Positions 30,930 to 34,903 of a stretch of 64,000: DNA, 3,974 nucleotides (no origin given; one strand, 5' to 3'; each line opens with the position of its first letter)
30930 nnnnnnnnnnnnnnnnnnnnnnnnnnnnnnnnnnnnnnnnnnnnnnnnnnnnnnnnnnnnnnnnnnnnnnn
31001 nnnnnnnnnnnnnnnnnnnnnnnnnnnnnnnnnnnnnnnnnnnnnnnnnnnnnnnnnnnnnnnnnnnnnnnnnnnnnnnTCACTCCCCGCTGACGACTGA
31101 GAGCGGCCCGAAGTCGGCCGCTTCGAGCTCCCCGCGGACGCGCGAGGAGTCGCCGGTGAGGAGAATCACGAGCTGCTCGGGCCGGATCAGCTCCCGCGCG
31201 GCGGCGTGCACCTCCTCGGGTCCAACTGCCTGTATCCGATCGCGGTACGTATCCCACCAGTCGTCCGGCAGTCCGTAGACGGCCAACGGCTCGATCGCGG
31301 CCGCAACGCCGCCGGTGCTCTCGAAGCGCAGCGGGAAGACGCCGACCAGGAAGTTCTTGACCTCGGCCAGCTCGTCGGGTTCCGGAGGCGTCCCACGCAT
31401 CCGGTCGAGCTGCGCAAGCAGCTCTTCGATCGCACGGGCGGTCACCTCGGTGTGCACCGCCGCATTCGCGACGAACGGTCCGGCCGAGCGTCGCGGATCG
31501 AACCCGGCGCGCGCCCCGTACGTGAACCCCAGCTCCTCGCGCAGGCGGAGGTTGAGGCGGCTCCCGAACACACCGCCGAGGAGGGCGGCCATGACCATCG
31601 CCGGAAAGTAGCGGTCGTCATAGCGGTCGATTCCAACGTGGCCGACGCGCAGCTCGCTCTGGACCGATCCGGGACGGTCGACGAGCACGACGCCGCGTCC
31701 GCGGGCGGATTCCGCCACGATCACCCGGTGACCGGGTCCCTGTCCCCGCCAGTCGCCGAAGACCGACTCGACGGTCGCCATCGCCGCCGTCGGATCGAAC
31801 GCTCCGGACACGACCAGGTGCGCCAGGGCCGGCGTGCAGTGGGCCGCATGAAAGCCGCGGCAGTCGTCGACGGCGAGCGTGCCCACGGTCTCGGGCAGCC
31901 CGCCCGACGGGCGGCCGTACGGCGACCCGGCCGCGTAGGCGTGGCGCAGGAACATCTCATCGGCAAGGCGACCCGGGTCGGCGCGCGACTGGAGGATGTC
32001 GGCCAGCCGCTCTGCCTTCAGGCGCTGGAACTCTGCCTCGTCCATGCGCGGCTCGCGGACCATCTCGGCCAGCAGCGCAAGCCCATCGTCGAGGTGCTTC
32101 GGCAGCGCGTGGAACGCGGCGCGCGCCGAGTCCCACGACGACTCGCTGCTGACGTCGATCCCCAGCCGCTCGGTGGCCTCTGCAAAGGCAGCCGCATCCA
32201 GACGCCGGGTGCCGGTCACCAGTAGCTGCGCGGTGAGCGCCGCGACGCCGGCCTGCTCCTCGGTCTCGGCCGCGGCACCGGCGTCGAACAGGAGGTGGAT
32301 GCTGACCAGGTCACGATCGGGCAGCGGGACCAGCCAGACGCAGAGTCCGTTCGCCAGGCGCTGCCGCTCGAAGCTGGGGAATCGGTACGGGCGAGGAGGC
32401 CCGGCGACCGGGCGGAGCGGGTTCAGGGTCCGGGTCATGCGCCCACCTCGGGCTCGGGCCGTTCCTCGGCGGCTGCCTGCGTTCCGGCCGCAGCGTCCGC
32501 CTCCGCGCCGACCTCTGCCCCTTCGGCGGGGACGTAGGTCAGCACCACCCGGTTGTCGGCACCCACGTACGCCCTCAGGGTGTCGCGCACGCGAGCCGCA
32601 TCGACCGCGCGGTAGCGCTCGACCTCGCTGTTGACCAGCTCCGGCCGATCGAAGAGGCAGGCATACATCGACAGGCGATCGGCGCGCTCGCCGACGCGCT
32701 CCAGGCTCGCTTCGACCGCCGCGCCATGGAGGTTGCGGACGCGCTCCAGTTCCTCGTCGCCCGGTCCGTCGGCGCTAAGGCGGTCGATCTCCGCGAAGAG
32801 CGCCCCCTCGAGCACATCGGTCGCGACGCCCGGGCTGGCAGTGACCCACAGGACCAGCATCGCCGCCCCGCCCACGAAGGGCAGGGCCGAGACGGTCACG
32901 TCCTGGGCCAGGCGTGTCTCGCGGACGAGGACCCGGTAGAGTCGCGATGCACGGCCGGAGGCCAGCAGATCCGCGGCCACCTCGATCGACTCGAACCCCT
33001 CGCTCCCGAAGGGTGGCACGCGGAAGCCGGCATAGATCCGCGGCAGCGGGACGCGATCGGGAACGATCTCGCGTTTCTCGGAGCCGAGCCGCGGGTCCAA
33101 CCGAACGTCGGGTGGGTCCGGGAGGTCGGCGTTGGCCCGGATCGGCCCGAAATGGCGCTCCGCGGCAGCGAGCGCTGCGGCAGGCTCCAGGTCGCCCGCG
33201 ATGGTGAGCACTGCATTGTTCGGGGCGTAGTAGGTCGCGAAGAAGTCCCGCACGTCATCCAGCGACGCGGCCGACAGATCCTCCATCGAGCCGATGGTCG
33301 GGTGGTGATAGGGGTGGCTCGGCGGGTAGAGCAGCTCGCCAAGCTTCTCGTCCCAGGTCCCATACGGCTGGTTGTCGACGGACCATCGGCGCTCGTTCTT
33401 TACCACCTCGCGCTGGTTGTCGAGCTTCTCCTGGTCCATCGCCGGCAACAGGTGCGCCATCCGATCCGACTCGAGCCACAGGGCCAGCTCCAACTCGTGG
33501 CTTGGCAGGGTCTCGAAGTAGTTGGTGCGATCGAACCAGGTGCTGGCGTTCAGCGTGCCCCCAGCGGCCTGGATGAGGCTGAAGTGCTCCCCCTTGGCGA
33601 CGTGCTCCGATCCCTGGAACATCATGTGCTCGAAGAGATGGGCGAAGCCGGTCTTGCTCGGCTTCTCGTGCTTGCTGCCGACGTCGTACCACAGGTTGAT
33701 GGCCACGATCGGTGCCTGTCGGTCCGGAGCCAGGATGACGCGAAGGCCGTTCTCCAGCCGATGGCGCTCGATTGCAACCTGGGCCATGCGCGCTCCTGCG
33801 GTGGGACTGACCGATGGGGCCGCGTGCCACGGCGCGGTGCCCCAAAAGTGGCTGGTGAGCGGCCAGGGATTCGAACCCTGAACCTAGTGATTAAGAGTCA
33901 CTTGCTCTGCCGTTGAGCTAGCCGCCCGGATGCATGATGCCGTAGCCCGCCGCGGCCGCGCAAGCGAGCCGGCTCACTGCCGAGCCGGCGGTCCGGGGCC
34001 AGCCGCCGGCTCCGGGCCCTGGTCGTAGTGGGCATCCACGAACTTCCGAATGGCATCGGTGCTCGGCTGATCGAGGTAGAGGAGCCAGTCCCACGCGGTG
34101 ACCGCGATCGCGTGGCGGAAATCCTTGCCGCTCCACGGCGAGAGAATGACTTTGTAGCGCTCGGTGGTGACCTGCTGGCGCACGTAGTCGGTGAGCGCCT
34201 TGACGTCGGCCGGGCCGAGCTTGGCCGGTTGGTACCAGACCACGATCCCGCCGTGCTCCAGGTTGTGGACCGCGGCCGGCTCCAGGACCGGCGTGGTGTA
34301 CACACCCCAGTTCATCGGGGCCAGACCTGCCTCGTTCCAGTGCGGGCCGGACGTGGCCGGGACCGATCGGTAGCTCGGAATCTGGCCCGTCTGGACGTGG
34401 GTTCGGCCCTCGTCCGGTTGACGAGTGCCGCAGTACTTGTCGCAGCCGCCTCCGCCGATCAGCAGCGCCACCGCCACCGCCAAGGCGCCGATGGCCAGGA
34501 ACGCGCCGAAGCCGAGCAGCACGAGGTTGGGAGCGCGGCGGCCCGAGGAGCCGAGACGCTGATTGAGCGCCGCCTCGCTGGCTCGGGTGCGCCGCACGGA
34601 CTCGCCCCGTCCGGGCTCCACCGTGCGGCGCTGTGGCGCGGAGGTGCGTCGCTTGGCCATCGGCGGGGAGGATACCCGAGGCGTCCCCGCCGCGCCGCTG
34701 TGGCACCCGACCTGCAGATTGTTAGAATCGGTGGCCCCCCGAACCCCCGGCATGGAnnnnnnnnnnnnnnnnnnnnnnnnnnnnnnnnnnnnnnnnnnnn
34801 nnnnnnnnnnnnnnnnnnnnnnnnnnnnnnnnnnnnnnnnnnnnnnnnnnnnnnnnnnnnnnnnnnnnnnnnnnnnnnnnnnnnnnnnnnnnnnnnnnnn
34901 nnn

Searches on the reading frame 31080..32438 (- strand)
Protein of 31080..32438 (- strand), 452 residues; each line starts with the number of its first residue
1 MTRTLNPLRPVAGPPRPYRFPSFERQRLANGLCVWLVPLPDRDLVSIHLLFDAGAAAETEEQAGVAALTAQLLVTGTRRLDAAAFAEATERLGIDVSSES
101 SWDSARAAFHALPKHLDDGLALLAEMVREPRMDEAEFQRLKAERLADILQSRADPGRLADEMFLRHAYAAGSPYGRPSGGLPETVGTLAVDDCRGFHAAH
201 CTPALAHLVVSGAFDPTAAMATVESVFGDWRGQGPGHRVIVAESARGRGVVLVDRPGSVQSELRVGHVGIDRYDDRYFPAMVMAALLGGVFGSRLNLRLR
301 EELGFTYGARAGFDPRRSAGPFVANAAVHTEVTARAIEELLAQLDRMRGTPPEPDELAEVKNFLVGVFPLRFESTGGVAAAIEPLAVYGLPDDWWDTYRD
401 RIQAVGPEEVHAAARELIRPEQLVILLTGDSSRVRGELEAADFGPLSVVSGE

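Call 79: search_protein_families(library=pfam, proteins=[window:31080-32438:-], max_evalue=0.00001)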
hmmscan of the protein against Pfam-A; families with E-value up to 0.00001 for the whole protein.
window:31080-32438:- (452 aa): 2 families
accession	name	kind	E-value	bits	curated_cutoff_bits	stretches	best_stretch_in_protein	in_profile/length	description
PF05193.26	Peptidase_M16_C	-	1.7e-26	93.7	23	1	190-362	4-179/181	Peptidase M16 inactive domain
PF00675.25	Peptidase_M16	-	1.9e-14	54.3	22.3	1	42-168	10-136/149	Insulinase (Peptidase family M16)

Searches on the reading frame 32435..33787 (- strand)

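Call 79: search_protein_families(library=pfam, proteins=[window:32435-33787:-], max_evalue=0.00001)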
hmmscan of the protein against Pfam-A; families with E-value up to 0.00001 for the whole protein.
window:32435-33787:- (450 aa): 2 families
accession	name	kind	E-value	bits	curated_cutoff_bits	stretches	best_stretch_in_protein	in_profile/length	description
PF05193.26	Peptidase_M16_C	-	1.6e-26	93.7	23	1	175-352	3-179/181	Peptidase M16 inactive domain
PF00675.25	Peptidase_M16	-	8.2e-21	74.9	22.3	1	16-135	1-118/149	Insulinase (Peptidase family M16)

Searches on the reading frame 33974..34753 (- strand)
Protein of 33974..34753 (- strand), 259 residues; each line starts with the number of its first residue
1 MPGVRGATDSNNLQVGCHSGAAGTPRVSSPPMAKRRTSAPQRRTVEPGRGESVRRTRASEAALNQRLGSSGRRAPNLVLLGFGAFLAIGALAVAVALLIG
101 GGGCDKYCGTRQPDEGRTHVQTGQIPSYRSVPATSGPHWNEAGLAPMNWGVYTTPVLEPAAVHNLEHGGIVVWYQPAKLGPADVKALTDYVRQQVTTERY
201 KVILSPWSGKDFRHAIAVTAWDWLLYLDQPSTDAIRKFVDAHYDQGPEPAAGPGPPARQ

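Call 79: search_protein_families(library=pfam, proteins=[window:33974-34753:-], max_evalue=0.00001)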
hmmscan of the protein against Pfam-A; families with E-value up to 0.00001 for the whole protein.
window:33974-34753:- (259 aa): 1 family
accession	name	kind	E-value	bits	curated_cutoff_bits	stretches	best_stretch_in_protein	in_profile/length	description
PF11303.13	DUF3105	-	2.9e-26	92.5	25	1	119-251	1-126/130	Protein of unknown function (DUF3105)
